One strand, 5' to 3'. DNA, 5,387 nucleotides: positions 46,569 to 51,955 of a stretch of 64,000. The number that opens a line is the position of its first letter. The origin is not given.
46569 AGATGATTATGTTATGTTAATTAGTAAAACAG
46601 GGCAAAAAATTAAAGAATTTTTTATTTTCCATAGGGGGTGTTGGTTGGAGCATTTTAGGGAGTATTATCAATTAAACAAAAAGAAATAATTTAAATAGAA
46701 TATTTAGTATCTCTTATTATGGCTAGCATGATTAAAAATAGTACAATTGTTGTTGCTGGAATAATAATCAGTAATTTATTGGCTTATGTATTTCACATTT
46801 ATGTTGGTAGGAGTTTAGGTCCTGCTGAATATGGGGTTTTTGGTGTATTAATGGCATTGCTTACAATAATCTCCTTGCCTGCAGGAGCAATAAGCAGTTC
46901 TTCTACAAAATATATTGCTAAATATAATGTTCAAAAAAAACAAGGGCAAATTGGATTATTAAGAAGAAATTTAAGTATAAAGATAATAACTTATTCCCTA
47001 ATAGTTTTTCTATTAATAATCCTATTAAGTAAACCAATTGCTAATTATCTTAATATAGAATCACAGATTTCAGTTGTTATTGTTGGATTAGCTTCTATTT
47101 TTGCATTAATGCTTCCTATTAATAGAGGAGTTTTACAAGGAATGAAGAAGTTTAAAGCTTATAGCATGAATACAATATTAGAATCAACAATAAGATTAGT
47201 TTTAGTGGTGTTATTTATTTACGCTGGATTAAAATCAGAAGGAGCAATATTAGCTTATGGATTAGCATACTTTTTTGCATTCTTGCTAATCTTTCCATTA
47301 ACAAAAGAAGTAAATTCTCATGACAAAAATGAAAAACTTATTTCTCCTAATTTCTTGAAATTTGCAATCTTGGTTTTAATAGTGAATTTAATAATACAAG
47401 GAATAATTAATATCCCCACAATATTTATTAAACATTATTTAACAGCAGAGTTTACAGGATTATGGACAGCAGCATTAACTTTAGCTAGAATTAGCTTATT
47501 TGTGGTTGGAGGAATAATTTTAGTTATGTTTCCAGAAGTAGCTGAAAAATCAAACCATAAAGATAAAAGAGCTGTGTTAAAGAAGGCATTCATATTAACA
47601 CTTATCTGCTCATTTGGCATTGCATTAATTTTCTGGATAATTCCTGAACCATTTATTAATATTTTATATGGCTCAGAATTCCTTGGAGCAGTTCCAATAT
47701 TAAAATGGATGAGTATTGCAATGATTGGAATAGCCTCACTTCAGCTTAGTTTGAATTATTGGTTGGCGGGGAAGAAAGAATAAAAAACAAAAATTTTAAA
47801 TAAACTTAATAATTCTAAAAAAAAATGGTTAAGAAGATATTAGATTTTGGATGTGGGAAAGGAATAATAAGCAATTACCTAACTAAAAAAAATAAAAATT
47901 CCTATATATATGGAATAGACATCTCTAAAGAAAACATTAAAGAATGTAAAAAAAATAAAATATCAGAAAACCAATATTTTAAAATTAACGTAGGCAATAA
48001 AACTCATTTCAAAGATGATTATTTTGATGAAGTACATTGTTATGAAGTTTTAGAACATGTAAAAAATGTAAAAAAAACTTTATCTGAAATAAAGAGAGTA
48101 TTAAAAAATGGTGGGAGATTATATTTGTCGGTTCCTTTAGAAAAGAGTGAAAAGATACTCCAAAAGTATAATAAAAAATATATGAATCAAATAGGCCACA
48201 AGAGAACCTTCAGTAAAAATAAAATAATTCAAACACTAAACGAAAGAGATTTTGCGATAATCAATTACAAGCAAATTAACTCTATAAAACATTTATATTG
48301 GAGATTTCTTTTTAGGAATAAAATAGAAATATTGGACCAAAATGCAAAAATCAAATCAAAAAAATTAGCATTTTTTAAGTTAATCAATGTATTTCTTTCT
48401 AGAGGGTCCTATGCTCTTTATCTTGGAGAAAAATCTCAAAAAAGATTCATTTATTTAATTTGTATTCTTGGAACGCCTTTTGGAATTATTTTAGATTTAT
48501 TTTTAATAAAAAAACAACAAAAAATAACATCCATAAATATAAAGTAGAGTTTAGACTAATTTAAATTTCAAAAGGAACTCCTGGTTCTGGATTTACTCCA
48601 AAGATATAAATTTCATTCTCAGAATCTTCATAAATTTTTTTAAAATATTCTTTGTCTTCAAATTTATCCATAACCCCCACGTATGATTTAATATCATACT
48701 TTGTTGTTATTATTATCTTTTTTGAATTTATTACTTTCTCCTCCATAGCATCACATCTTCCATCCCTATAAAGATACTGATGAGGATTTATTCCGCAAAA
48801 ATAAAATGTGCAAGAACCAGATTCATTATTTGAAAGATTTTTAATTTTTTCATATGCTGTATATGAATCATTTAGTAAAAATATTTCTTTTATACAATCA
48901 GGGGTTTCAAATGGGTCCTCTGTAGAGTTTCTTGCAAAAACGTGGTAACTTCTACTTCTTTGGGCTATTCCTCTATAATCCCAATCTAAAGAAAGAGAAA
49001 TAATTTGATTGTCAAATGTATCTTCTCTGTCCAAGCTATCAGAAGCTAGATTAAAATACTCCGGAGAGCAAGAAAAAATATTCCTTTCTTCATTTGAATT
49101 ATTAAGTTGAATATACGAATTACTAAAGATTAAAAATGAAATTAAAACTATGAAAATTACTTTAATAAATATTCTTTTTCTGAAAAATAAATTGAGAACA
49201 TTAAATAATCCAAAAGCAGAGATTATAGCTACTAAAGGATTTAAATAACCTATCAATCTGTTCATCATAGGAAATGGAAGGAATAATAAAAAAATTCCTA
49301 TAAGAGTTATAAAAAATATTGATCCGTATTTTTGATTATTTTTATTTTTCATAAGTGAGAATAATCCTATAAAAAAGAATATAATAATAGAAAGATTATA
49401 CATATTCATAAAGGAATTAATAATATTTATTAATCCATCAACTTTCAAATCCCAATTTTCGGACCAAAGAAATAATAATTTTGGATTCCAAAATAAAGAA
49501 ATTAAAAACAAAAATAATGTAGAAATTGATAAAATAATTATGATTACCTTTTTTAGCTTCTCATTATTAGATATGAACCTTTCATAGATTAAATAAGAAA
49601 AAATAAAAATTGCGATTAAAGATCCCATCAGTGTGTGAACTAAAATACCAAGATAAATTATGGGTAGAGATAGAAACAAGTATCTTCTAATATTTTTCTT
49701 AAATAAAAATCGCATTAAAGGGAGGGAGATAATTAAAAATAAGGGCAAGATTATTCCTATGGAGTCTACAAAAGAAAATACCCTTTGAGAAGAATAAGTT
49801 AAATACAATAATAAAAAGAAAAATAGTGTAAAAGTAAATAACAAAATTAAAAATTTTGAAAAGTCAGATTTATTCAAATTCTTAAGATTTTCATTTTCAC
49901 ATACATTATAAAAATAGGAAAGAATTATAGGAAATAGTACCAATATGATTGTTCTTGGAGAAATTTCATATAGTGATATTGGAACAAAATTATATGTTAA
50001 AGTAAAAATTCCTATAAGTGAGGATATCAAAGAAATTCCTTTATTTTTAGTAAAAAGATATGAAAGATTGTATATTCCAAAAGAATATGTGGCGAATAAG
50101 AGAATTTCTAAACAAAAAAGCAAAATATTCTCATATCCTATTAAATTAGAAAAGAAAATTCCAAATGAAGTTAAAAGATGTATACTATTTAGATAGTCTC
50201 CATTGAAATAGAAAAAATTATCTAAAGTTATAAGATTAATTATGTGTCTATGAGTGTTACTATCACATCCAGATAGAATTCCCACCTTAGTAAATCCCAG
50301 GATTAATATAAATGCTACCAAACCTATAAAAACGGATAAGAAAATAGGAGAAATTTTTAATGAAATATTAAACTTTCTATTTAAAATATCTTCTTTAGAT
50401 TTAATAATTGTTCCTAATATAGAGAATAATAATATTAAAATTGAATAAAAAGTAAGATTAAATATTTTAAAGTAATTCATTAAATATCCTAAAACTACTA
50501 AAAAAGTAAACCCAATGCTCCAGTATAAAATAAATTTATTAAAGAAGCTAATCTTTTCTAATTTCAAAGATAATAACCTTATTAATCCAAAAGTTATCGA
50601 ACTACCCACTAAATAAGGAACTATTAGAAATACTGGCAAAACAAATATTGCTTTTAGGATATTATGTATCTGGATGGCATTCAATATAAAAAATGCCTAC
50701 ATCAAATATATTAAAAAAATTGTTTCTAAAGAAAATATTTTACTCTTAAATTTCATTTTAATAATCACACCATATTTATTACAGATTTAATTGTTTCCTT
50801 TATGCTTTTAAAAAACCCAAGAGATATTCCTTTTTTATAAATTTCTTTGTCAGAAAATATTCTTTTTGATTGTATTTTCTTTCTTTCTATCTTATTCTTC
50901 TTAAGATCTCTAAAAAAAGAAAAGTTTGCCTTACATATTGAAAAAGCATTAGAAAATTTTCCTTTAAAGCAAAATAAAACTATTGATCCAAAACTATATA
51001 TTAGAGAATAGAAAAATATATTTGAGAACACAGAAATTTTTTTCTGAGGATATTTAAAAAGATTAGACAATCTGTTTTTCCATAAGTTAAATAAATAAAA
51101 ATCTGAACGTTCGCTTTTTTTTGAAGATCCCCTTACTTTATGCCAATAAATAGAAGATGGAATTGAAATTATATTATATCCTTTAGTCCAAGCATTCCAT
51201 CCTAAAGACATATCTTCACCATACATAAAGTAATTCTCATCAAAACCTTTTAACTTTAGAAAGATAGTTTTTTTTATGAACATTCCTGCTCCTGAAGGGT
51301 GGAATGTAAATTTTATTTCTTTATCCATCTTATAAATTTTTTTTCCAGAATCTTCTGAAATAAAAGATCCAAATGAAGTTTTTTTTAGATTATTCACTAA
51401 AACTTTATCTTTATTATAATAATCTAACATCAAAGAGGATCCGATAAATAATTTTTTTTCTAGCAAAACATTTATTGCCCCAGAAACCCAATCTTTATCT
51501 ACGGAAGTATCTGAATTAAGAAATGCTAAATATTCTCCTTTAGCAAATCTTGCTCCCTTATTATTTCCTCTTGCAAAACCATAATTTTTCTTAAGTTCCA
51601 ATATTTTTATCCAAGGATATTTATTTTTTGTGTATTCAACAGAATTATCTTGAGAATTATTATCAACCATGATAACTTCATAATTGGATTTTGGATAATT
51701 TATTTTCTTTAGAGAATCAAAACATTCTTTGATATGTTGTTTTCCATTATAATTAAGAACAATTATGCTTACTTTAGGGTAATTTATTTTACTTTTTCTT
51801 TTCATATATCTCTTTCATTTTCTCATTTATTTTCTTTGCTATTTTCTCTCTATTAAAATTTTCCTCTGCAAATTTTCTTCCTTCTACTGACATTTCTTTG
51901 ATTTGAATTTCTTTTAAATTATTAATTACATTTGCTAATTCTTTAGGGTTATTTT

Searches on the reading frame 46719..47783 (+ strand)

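Call 71: search_protein_families(library=pfam, max_evalue=0.001, proteins=[window:46719-47783:+])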
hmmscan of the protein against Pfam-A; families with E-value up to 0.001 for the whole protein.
window:46719-47783:+ (354 aa): 2 families
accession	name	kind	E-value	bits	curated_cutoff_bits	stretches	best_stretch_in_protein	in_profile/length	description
PF01943.22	Polysacc_synt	-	1e-18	68.2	28.2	1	5-273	2-269/274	Polysaccharide biosynthesis protein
PF01554.23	MatE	-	9.1e-05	22.6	24.9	1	15-163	6-159/161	MatE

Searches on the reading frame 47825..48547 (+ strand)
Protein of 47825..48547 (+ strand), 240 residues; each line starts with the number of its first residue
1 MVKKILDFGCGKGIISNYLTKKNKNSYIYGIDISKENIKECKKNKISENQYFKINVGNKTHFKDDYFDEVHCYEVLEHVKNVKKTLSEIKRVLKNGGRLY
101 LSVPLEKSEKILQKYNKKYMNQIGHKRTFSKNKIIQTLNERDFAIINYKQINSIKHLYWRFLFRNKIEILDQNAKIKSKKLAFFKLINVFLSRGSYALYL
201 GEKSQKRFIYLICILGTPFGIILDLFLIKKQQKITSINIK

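Call 71: search_protein_families(library=pfam, max_evalue=0.001, proteins=[window:47825-48547:+])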
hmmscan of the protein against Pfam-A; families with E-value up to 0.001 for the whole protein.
window:47825-48547:+ (240 aa): 14 families
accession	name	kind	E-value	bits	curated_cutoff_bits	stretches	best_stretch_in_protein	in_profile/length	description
PF08241.18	Methyltransf_11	-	6.5e-23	81.6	21.2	1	6-101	1-95/95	Methyltransferase domain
PF13489.12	Methyltransf_23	-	3.9e-21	75.9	27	1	3-146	24-162/164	Methyltransferase domain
PF13847.12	Methyltransf_31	-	3.8e-19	69.2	27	1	3-130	5-133/145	Methyltransferase domain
PF13649.12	Methyltransf_25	-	3.4e-17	63.3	27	1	5-97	1-97/97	Methyltransferase domain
PF08242.18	Methyltransf_12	-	4.2e-17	63.1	30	1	6-99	1-98/98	Methyltransferase domain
PF01209.24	Ubie_methyltran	-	1.9e-10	40.9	20.1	1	3-120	49-167/233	ubiE/COQ5 methyltransferase family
PF07021.18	MetW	-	4e-08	33.6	21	1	4-94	16-103/193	Methionine biosynthesis protein MetW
PF05175.20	MTS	-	1.5e-07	31.7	23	1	3-101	33-138/170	Methyltransferase small domain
PF05219.18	DREV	-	6.3e-06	25.9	26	1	3-149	96-239/265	DREV methyltransferase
PF06325.19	PrmA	-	7.5e-06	26.1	22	1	3-119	163-277/296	Ribosomal protein L11 methyltransferase (PrmA)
PF13679.12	Methyltransf_32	-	1.9e-05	25.1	27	1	4-45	28-73/143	Methyltransferase domain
PF02390.23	Methyltransf_4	-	0.00023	21.1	24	0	5-50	5-49/173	Putative methyltransferase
PF05148.21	Methyltransf_8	-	0.00037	20.9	27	0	5-126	76-179/219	Hypothetical methyltransferase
PF08003.17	Methyltransf_9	-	0.00065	19.2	23.8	1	3-102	117-218/315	Protein of unknown function (DUF1698)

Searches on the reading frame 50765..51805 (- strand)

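Call 71: search_protein_families(library=pfam, max_evalue=0.001, proteins=[window:50765-51805:-])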
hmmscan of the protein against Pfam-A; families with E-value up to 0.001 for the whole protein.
window:50765-51805:- (346 aa): 4 families
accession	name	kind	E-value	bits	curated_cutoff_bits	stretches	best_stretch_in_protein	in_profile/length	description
PF00535.33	Glycos_transf_2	-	8.3e-26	91.3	23.3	1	13-176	1-160/168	Glycosyl transferase family 2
PF10111.15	Glyco_tranf_2_2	-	3.7e-12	46.8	27.3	1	14-195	4-188/276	Glycosyltransferase like family 2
PF13632.12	Glyco_trans_2_3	-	1.4e-10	41.7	27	1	94-227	3-128/198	Glycosyl transferase family group 2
PF13641.12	Glyco_tranf_2_3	-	1e-09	39.2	27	1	10-233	1-222/230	Glycosyltransferase like family 2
